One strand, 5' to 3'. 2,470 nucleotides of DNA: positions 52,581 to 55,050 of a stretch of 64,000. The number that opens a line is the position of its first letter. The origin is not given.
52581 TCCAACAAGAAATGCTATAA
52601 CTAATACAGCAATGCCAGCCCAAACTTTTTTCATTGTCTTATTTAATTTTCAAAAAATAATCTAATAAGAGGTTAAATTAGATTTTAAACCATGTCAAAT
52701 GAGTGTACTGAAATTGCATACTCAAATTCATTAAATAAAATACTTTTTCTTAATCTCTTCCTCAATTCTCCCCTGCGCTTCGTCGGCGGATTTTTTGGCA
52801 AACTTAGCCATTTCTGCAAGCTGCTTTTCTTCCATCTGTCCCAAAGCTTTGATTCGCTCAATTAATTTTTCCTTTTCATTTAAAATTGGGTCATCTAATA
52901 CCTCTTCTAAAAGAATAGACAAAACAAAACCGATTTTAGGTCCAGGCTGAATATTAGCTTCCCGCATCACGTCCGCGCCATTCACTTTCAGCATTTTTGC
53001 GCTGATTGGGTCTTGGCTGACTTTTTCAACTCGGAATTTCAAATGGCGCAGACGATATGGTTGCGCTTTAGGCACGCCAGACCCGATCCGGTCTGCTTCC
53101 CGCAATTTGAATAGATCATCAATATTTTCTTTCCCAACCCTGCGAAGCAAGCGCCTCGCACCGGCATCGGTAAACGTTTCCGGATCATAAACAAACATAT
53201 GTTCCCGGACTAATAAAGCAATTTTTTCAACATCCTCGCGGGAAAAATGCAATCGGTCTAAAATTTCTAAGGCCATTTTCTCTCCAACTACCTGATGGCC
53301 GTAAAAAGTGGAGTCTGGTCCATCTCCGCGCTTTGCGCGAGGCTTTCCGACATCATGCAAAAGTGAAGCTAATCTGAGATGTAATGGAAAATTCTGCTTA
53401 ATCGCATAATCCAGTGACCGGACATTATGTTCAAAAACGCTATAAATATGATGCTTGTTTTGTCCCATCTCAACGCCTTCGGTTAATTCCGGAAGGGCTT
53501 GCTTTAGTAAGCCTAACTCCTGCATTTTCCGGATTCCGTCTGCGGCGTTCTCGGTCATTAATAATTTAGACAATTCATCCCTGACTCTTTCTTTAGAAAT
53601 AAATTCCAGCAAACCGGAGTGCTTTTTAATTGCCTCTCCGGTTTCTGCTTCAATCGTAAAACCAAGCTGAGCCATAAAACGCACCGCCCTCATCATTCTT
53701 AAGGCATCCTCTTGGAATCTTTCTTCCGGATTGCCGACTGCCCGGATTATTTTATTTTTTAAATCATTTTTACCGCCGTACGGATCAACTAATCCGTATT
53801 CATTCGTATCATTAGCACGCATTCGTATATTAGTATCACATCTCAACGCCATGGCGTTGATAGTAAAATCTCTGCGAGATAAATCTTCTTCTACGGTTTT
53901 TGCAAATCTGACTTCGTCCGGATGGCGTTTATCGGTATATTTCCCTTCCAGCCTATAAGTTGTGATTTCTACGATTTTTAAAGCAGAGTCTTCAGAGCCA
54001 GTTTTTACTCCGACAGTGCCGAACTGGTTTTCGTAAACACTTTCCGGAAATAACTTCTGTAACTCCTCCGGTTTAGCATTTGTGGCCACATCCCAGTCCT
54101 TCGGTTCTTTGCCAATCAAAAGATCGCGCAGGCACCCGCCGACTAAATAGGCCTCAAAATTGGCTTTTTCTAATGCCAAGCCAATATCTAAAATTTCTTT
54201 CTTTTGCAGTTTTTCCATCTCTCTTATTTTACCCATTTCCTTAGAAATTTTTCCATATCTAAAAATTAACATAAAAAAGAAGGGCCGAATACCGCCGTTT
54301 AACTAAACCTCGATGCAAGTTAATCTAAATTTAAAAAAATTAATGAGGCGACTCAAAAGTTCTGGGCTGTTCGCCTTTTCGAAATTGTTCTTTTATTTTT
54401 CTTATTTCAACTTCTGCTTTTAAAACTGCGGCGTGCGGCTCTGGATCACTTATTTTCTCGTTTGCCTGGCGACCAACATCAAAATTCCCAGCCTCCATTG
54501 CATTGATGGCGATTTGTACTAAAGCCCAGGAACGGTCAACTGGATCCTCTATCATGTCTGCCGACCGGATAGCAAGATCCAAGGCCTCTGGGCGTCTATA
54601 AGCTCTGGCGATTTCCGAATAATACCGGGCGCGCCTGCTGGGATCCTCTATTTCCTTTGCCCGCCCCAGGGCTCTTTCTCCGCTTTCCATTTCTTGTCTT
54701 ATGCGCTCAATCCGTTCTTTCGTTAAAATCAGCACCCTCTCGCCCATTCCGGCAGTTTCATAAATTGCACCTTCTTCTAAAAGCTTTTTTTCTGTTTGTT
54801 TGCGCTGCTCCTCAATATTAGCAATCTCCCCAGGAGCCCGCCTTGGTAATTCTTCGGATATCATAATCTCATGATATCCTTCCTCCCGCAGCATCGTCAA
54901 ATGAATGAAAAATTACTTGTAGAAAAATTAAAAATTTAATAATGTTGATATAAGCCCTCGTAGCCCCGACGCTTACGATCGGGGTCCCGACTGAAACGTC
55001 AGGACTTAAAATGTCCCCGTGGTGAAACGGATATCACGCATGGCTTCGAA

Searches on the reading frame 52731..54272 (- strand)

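Call 60: search_protein_families(library=pfam, proteins=[window:52731-54272:-], max_evalue=0.00001)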
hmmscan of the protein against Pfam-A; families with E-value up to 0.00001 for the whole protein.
window:52731-54272:- (513 aa): 4 families
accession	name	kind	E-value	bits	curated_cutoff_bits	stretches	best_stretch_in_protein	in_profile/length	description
PF01743.26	PolyA_pol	-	1.9e-36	125.6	23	1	41-177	1-126/126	Poly A polymerase head domain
PF12627.12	PolyA_pol_RNAbd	-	1.8e-20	72.9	22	1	204-264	1-61/64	Probable RNA and SrmB- binding site of polymerase A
PF13735.12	tRNA_NucTran2_2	-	3.5e-09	37.2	27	1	415-472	89-147/149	tRNA nucleotidyltransferase domain 2 putative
PF01966.28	HD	-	1.1e-08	35.8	22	1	293-395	21-112/116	HD domain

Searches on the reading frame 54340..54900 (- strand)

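Call 3: search_protein_families(library=pfam, proteins=[window:54340-54900:-], max_evalue=0.1)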
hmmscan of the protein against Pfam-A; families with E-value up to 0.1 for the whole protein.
window:54340-54900:- (186 aa): 1 family
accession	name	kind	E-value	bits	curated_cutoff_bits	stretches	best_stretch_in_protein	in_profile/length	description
PF11678.14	Tle3_C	-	0.017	15.2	23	1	73-146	49-124/174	Antibacterial effector protein Tle3, C-terminal domain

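Call 4: search_protein_families(library=ncbifam, proteins=[window:54340-54900:-], max_evalue=0.1)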
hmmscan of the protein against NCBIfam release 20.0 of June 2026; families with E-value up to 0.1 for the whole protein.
window:54340-54900:- (186 aa): 0 families
